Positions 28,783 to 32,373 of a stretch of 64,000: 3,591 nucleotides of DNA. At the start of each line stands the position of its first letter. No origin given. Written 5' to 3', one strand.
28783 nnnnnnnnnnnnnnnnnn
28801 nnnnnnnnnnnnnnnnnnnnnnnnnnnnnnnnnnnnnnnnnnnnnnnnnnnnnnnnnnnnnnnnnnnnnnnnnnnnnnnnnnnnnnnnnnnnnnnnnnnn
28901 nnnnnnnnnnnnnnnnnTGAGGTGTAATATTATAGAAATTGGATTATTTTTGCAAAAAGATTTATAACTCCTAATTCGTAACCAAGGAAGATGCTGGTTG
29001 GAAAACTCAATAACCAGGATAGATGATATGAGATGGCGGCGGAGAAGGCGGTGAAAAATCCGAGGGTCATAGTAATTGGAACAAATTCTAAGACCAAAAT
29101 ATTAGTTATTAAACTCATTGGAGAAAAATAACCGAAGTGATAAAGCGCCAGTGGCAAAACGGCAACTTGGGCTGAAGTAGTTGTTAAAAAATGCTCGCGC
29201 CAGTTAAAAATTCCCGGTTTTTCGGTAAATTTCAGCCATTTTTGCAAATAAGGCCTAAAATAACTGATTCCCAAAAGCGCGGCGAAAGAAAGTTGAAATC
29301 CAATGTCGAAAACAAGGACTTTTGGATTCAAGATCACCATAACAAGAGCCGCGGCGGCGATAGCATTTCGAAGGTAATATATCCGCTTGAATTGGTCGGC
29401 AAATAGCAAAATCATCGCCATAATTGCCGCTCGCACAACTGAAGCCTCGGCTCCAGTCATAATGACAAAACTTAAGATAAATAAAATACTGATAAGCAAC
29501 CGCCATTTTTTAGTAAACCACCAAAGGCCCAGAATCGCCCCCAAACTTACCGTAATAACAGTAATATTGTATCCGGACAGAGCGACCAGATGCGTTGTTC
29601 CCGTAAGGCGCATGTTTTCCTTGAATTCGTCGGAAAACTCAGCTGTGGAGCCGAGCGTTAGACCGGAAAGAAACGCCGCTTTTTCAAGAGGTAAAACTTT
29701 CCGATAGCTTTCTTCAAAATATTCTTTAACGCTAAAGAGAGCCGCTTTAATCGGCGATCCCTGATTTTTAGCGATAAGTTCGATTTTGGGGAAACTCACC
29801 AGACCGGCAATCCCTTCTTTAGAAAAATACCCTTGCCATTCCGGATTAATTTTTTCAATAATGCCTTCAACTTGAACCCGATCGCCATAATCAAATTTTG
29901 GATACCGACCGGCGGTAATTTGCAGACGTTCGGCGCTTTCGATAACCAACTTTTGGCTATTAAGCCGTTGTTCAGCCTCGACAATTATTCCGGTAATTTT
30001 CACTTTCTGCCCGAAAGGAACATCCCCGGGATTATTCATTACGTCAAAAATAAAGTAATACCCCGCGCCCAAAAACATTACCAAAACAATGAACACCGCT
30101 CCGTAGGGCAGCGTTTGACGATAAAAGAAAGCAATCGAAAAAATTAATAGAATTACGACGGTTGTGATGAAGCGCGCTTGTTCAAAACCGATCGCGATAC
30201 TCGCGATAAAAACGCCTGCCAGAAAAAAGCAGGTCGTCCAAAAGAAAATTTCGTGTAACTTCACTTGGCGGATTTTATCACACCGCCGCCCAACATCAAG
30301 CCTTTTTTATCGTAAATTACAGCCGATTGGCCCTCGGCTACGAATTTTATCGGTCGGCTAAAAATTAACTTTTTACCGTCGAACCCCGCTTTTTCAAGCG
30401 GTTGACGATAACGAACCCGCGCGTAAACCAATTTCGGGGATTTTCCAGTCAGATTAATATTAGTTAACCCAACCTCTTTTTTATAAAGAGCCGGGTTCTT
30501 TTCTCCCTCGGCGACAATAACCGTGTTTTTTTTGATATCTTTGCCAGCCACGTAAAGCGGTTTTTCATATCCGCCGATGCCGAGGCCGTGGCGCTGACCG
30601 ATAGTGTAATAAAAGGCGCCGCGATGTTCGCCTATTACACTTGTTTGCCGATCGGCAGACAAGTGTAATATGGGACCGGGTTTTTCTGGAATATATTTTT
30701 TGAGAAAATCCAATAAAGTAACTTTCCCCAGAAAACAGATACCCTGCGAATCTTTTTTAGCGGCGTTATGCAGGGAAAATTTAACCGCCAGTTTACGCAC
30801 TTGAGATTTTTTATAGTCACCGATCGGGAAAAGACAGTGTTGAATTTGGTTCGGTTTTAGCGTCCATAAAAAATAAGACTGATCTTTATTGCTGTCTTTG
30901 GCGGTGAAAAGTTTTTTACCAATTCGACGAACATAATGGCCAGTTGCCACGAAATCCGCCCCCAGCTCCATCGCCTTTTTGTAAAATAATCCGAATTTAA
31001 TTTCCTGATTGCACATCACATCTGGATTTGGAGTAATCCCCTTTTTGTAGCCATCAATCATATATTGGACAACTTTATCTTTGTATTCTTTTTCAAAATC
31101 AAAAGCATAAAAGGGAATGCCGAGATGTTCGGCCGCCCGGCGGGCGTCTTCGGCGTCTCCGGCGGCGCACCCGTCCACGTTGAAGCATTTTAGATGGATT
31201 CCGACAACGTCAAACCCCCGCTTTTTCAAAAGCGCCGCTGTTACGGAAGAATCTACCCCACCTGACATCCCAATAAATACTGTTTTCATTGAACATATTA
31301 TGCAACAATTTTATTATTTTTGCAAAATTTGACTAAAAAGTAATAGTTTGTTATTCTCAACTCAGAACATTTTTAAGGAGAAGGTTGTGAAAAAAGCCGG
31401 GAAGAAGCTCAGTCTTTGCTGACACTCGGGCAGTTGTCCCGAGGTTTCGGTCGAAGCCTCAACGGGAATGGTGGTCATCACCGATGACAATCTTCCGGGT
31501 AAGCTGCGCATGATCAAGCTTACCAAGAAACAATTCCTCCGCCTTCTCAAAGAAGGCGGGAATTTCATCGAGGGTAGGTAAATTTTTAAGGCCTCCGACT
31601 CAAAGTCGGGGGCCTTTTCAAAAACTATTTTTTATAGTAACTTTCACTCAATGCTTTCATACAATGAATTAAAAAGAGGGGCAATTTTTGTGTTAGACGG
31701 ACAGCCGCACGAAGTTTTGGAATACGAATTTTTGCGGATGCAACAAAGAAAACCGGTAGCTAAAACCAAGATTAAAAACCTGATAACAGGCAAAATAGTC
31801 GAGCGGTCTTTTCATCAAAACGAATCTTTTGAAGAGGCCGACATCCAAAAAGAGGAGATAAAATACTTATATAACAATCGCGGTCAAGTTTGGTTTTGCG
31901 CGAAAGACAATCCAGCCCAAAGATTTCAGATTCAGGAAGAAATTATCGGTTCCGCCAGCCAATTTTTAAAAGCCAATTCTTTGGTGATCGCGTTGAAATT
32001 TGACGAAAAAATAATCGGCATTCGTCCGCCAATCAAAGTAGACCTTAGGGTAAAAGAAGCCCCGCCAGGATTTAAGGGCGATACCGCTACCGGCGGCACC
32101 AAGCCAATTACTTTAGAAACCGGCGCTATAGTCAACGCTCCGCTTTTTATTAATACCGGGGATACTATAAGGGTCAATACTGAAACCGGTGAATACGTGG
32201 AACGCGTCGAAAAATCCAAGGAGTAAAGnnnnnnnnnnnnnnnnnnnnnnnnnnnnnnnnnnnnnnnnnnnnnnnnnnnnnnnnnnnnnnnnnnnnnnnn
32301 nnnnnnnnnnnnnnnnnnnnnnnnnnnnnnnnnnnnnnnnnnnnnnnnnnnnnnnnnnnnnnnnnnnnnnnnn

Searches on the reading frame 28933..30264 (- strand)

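Call 59: search_protein_families(library=pfam, proteins=[window:28933-30264:-], max_evalue=0.0001)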
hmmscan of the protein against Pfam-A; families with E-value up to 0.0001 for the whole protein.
window:28933-30264:- (444 aa): 2 families
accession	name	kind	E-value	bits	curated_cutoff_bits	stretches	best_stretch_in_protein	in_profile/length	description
PF03772.21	Competence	-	4.1e-47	161.2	23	1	202-440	1-238/270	Competence protein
PF13567.11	DUF4131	-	4.1e-06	27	31.6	1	33-141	10-135/165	Domain of unknown function (DUF4131)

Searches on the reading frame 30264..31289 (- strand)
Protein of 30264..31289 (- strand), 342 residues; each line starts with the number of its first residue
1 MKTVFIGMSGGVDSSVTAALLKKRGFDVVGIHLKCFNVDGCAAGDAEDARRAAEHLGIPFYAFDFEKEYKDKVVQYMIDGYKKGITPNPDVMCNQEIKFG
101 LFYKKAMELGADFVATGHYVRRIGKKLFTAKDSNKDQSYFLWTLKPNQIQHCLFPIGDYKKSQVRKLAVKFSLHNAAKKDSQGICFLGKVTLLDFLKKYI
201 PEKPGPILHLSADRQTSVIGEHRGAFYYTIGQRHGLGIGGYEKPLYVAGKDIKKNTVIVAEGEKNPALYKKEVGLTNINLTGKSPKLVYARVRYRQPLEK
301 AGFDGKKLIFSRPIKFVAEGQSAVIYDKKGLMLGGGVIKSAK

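Call 59: search_protein_families(library=pfam, proteins=[window:30264-31289:-], max_evalue=0.0001)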
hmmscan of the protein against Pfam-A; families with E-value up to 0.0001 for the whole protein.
window:30264-31289:- (342 aa): 5 families
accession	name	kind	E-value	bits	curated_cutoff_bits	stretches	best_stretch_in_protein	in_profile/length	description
PF03054.22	tRNA_Me_trans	-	1.7e-71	240.6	20.6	1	3-189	2-202/202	tRNA methyl transferase HUP domain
PF20259.3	tRNA_Me_trans_M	-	1.1e-24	86.1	27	1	194-260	2-65/66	tRNA methyl transferase PRC-barrel domain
PF24167.1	DUF7411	-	6.4e-07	29.6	28.7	1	5-82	4-76/194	Family of unknown function (DUF7411)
PF20258.4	tRNA_Me_trans_C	-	2.7e-06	28.1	20.6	1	286-338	21-77/77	Aminomethyltransferase beta-barrel domain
PF02540.23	NAD_synthase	-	1.6e-05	24.6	21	0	2-70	19-86/242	NAD synthase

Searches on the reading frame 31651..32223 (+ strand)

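Call 59: search_protein_families(library=pfam, proteins=[window:31651-32223:+], max_evalue=0.0001)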
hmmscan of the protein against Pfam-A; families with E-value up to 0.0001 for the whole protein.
window:31651-32223:+ (191 aa): 2 families
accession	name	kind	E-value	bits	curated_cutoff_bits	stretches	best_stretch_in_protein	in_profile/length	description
PF09285.17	Elong-fact-P_C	-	1.1e-25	89.6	25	1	130-185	1-56/56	Elongation factor P, C-terminal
PF08207.18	EFP_N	-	2.3e-13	50.4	23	1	4-60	2-58/58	Elongation factor P (EF-P) KOW-like domain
